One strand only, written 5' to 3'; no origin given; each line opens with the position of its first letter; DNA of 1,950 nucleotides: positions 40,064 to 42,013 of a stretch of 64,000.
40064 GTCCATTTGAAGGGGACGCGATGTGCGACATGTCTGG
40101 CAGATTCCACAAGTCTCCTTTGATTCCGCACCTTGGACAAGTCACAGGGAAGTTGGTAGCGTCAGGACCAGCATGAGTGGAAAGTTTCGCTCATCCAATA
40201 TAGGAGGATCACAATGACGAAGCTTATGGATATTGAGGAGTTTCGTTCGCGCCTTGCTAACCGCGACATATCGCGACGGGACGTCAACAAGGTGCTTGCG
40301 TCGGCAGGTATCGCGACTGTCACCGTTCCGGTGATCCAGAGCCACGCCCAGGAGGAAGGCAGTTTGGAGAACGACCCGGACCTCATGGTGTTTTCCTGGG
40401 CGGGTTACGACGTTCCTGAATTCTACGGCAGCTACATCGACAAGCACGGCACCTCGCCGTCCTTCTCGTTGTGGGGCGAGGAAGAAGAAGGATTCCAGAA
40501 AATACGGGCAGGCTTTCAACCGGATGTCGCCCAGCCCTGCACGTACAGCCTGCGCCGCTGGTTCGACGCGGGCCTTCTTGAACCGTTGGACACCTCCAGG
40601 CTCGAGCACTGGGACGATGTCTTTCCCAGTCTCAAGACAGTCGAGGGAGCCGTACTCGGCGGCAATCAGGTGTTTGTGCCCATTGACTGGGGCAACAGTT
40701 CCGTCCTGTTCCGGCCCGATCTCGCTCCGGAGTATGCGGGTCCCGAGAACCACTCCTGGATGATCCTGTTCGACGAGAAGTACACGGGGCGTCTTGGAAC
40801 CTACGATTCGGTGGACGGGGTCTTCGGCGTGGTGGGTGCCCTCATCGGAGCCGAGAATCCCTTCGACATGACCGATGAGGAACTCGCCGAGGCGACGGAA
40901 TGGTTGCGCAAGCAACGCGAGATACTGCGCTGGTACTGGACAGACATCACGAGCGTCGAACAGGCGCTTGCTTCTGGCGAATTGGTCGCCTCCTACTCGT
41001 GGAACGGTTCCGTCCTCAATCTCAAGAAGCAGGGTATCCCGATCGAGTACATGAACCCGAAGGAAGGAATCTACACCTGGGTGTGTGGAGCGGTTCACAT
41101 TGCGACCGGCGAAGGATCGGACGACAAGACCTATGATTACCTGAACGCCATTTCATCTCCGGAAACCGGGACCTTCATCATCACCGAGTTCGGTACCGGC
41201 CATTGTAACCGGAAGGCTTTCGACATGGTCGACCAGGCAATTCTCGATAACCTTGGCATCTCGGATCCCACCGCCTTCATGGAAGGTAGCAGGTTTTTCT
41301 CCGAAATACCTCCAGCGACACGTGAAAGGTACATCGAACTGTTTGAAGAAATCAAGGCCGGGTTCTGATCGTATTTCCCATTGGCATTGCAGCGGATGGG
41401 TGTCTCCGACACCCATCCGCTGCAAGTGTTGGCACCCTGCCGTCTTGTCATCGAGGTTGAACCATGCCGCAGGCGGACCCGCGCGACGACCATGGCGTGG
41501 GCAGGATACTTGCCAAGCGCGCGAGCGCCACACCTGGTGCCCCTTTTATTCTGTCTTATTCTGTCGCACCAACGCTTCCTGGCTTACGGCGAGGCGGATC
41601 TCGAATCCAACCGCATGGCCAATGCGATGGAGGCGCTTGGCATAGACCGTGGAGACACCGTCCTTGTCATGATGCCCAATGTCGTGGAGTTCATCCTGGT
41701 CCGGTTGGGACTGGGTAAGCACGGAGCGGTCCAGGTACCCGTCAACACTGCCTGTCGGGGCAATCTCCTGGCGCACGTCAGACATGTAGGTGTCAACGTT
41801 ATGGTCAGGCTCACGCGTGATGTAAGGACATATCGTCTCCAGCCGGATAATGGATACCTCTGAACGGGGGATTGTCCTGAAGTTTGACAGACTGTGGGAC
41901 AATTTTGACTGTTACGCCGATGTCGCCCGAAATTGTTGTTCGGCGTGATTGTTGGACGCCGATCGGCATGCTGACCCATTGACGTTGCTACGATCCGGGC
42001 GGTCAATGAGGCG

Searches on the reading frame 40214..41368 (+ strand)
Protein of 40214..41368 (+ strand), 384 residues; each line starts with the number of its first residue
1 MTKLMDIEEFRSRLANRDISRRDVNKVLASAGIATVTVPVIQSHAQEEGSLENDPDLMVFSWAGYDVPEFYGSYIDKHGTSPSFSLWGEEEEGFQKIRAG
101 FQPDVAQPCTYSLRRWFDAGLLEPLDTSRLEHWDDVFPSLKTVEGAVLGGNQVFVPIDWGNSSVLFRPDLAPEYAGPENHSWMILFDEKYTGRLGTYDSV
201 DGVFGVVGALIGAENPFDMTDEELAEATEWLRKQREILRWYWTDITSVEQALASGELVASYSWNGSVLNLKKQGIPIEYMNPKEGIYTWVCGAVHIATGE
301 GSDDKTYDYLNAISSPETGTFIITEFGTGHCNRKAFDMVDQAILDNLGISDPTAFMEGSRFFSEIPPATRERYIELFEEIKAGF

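Call 18: search_protein_families(library=pfam, proteins=[window:40214-41368:+], max_evalue=0.001)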
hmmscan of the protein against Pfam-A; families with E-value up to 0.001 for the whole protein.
window:40214-41368:+ (384 aa): 3 families
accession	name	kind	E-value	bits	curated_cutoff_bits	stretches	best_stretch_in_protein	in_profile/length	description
PF13416.11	SBP_bac_8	-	3.2e-22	80.1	27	1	102-318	39-248/279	Bacterial extracellular solute-binding protein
PF01547.30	SBP_bac_1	-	6.5e-06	26.8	26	1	91-287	34-260/307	Bacterial extracellular solute-binding protein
PF13343.11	SBP_bac_6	-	1.6e-05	24.9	24.6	1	113-319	21-208/245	Bacterial extracellular solute-binding protein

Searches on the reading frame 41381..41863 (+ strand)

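Call 18: search_protein_families(library=pfam, proteins=[window:41381-41863:+], max_evalue=0.001)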
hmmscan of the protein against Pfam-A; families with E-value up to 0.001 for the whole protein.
window:41381-41863:+ (160 aa): 1 family
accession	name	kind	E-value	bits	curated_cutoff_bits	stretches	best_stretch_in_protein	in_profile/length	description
PF00501.34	AMP-binding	-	1.2e-15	57.6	29.9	1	62-142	17-98/384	AMP-binding enzyme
